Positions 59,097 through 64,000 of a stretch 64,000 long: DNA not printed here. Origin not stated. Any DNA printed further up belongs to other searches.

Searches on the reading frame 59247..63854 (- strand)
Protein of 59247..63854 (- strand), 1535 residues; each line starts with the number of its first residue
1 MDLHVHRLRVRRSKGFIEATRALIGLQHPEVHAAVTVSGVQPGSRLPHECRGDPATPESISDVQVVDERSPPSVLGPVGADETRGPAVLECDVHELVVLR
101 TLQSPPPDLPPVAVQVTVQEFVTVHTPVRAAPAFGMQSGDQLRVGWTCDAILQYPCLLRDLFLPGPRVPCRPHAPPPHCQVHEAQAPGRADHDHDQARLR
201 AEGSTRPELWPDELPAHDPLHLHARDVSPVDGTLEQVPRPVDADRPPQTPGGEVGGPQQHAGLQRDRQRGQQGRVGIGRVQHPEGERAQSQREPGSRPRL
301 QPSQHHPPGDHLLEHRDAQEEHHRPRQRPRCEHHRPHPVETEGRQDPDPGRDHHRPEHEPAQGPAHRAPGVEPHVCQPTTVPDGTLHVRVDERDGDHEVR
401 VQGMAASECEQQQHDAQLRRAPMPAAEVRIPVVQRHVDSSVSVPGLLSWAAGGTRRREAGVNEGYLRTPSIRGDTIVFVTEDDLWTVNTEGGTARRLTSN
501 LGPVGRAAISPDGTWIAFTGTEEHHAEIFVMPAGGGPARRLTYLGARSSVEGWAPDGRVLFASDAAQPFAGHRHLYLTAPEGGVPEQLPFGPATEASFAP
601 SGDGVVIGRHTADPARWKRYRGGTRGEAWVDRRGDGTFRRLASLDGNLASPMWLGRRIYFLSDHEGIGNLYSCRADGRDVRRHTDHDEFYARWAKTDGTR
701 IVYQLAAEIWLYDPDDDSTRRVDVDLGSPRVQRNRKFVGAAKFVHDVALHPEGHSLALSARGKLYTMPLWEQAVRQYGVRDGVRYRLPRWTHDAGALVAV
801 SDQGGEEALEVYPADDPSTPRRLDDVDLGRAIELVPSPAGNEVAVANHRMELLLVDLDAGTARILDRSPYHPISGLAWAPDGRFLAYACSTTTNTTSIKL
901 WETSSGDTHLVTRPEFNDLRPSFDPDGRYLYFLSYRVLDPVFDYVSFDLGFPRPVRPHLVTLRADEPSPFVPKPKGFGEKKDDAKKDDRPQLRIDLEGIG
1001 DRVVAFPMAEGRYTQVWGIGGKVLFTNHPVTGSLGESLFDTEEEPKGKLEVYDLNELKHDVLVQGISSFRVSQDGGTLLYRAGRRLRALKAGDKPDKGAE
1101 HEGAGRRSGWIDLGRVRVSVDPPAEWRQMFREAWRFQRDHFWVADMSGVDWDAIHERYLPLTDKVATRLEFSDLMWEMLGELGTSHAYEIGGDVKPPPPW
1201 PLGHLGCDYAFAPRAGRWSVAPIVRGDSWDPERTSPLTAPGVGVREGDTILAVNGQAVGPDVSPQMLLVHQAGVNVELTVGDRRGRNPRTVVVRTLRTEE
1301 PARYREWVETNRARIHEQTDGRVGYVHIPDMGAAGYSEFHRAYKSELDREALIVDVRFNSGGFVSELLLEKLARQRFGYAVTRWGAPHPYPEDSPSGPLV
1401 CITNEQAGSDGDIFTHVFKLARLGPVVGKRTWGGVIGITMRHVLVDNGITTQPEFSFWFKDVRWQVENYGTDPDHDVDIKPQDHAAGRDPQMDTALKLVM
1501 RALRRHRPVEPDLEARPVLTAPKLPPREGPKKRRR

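Call 71: search_protein_families(library=pfam, proteins=[window:59247-63854:-], max_evalue=0.001)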
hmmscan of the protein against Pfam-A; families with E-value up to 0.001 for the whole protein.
window:59247-63854:- (1535 aa): 7 families
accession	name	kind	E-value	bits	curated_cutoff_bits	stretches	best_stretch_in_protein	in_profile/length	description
PF14684.11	Tricorn_C1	-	2.3e-27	95.1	24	1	1122-1180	1-59/59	Tricorn protease C1 domain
PF03572.23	Peptidase_S41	-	6.7e-26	91.3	24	1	1322-1477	1-165/165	Peptidase family S41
PF14685.13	PDZ_Tricorn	-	2e-25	89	25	1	1203-1293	1-88/88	Tricorn protease PDZ domain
PF07676.18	PD40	-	1.5e-15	57.1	20.9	2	495-528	2-36/38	WD40-like Beta Propeller Repeat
PF25174.1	Beta-prop_THOC3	-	5e-06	26.2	305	0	830-930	90-186/272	THOC3 beta-propeller domain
PF00400.38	WD40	-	5.4e-05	24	27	0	871-901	10-38/39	WD domain, G-beta repeat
PF00930.27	DPPIV_N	-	0.00032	20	22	0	481-547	22-84/354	Dipeptidyl peptidase IV (DPP IV) N-terminal region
